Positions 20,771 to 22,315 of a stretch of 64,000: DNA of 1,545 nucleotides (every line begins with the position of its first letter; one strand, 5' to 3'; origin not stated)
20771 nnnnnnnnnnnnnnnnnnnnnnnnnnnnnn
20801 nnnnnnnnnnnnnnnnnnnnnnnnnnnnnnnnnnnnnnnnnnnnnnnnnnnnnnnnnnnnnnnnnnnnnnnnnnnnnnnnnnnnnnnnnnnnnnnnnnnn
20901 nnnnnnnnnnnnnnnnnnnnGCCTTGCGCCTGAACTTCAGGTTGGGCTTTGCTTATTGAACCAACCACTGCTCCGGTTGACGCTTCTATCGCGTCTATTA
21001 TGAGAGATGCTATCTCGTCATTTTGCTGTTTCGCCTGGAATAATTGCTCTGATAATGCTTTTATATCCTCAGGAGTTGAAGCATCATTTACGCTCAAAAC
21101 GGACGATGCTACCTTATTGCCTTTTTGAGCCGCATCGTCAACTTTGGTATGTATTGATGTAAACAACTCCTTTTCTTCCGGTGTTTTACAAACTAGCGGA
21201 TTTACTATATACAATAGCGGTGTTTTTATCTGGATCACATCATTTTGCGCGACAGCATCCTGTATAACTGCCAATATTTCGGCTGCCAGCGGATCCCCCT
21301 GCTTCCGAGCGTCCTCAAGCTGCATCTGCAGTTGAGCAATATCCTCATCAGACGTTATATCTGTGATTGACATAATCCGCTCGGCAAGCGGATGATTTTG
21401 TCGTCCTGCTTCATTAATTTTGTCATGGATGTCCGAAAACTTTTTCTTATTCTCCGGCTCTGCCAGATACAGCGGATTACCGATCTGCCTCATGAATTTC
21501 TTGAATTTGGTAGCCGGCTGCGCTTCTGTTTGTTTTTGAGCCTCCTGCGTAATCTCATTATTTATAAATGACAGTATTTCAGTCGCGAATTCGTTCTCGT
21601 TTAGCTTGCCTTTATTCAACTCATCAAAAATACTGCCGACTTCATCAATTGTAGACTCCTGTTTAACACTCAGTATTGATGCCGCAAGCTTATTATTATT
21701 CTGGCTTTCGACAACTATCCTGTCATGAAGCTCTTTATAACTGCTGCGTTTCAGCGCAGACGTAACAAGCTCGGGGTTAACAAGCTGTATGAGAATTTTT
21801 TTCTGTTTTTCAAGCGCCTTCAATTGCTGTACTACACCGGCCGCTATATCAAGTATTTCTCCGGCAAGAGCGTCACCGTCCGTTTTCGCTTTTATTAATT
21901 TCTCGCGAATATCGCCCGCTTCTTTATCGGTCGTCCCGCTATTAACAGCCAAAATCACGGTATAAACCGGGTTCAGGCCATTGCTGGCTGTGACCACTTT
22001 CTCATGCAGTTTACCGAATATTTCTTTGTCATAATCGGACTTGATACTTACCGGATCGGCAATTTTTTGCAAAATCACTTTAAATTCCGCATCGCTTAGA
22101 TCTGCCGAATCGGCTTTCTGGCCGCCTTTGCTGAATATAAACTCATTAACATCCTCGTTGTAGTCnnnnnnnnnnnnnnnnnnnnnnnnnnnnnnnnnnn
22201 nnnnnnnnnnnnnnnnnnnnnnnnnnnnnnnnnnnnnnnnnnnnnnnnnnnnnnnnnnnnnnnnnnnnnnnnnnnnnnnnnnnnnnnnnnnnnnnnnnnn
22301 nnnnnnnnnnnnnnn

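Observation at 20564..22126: Clp/Hsp100 ATPase carries a ~520-aa C-terminal extension with four copies of the repeat found in the neighbouring membrane protein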

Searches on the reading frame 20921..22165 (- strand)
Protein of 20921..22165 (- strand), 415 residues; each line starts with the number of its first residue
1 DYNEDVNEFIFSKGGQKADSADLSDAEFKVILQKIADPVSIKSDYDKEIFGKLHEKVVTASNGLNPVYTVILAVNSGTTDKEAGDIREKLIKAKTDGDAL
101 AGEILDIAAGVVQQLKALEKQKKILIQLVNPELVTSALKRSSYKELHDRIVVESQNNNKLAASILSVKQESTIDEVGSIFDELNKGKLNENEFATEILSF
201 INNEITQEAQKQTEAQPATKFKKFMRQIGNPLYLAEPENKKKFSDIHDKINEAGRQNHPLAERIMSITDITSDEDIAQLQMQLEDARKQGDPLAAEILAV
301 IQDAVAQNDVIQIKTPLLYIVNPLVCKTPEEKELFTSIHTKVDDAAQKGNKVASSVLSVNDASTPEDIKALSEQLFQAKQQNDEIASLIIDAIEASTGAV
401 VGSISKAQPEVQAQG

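Call 11: find_homologous_proteins(query=window:20942-22120:-)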
Query seq(393 aa) (393 aa): 1 proteins with E <= 0.001 among 8000 candidates.
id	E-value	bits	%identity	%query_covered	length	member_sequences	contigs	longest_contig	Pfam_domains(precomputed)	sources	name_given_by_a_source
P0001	2.2e-98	348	48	95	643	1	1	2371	PF10431.16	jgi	jgi:hypothetical protein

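Call 24: find_related_loci(query=A3, collection=genome_contigs, flank=10000)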
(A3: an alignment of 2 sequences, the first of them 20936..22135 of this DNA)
Query A3 (400 aa) in genome_contigs; peptide patterns used: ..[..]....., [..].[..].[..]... (x = any residue, [..] = any of these).
599 stretches matched a pattern (row limit reached: there are more); 1 encode a relative of the query (tblastn E <= 1e-3); 1 distinct loci.
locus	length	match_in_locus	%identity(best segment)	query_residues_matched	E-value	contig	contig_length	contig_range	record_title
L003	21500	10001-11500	53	1-400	8e-149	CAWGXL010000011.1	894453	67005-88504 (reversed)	MAG: uncultured bacterium isolate MFD09206.bin.2.20 genome assembly, contig: contig_9876, whole genome shotgun sequence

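Call 30: predict_structure(protein=window:20921-22165:-)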
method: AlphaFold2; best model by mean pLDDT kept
length: 415 residues; sequences in the alignment: 1
mean_pLDDT: 59.5   pTM: 0.33
mean pLDDT of the five models: 59.5, 54.4, 52.1, 51.5, 46.6
residues with pLDDT >= 90: 23; 70-90: 112; 50-70: 124; < 50: 156
segments of 3 or more residues with pLDDT < 50: 1-20, 114-177, 179-181, 190-199, 201-237, 268-274, 405-415
pLDDT, mean of each block of 10 residues (from residue 1): 31 37 67 68 59 65 58 64 76 71 65 48 33 29 41 43 41 45 51 46 37 35 44 45 66 73 59 53 70 69 57 81 86 89 94 91 79 85 88 72 45 30
secondary structure, 60 per line:
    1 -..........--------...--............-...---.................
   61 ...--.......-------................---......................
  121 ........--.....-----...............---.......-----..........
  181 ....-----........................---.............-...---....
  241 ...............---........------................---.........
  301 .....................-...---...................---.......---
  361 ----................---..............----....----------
elements in order: H2-11 H25-36 H44-63 H66-72 H80-95 H99-128 H131-135 H141-155 H159-165 H171-184 H190-213 H217-229 H237-255 H259-266 H273-288 H292-321 H329-347 H351-357 H365-380 H384-397 H402-405

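Call 32: search_protein_families(library=pfam, proteins=[L003:60-926:+, L003:1007-1399:+, L003:1392-1769:+, L003:1868-2167:+, L003:11814-12722:-, L003:12792-13934:-, L003:14014-14676:+, L003:14669-15580:+, L003:18590-20524:-, L003:17717-18553:-], max_evalue=0.001)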
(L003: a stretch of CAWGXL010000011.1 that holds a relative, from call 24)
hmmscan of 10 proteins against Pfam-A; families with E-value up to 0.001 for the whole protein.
L003:60-926:+ (288 aa): 2 families
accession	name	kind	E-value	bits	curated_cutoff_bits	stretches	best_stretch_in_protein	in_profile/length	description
PF02518.31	HATPase_c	-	3.9e-26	92.1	26.4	1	147-257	2-110/111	Histidine kinase-, DNA gyrase B-, and HSP90-like ATPase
PF00512.31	HisKA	-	6.4e-17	61.8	26.9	1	33-101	1-66/66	His Kinase A (phospho-acceptor) domain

L003:1007-1399:+ (130 aa): 1 family
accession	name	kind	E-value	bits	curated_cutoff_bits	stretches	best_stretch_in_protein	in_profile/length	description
PF00072.30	Response_reg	-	7.8e-16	58.7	30.2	1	4-107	1-101/111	Response regulator receiver domain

L003:1392-1769:+ (125 aa): 1 family
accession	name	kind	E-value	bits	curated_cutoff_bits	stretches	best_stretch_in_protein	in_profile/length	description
PF00072.30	Response_reg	-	1.5e-17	64.2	30.2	1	4-113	1-108/111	Response regulator receiver domain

L003:1868-2167:+ (99 aa): 0 families

L003:11814-12722:- (302 aa): 0 families

L003:12792-13934:- (380 aa): 0 families

L003:14014-14676:+ (220 aa): 2 families
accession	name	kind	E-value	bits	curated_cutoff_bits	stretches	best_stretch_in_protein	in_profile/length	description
PF13263.12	PHP_C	-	1.3e-07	31.5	21.3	1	145-193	6-55/56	PHP-associated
PF02811.25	PHP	-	1.9e-07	32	26.4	1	8-106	1-71/164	PHP domain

L003:14669-15580:+ (303 aa): 3 families
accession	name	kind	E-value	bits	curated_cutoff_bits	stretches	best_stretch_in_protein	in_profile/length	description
PF00781.29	DAGK_cat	-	2.5e-18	66.3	23.6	1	5-120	2-122/125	Diacylglycerol kinase catalytic domain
PF19279.4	YegS_C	-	8.2e-12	45.6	27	1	135-287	3-157/158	YegS C-terminal NAD kinase beta sandwich-like domain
PF01513.26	NAD_kinase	-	0.00064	20.5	25.5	0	18-84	37-102/130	ATP-NAD kinase N-terminal domain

L003:18590-20524:- (644 aa): 1 family
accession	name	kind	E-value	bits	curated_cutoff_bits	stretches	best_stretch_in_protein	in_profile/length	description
PF04041.19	Glyco_hydro_130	-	5.8e-98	328.2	26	2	355-639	33-316/320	beta-1,4-mannooligosaccharide phosphorylase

L003:17717-18553:- (278 aa): 0 families

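Call 33: search_protein_families(library=pfam, proteins=[window:20936-22135:-, L003:1868-2167:+], max_evalue=10)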
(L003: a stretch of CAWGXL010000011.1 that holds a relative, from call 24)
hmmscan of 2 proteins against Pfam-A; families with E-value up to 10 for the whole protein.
window:20936-22135:- (400 aa): 9 families
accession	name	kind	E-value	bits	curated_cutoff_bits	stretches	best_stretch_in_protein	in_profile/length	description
PF04818.19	CID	-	0.0035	18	23.9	1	190-236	55-102/120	CID domain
PF24245.1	INO80F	-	0.074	13.6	25.1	1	130-159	2-31/47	INO80 complex subunit F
PF04947.19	Pox_VLTF3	-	0.11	12.7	25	1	95-176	27-112/168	Poxvirus Late Transcription Factor VLTF3 like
PF16418.11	CNOT1_HEAT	-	0.18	12.3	27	1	175-210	93-130/150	CCR4-NOT transcription complex subunit 1 HEAT repeat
PF07544.18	Med9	-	0.21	12.1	26.9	1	66-113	21-64/80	RNA polymerase II transcription mediator complex subunit 9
PF25135.1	DUF7822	-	0.27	11.6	27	1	207-290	59-136/140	Domain of unknown function (DUF7822)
PF14005.11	YpjP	-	0.59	10.6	27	1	182-280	33-101/134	YpjP-like protein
PF01869.26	BcrAD_BadFG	-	0.64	9.9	31.5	1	333-385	160-204/271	BadF/BadG/BcrA/BcrD ATPase family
PF08898.15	DUF1843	-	9.9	7.3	23.3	0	291-305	7-21/52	Domain of unknown function (DUF1843)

L003:1868-2167:+ (99 aa): 3 families
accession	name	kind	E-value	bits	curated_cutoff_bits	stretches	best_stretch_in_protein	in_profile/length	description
PF18895.5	T4SS_pilin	-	0.0097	16.4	26.6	1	35-84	20-68/71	Type IV secretion system pilin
PF06532.16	NrsF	-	0.027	14.7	26.8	1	35-84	86-136/204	Negative regulator of sigma F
PF20712.2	CyanoTRADDas_TM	-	0.36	11.4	24.3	1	35-86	16-60/68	Cyanobacterial TRADD-N associated 2-Transmembrane domain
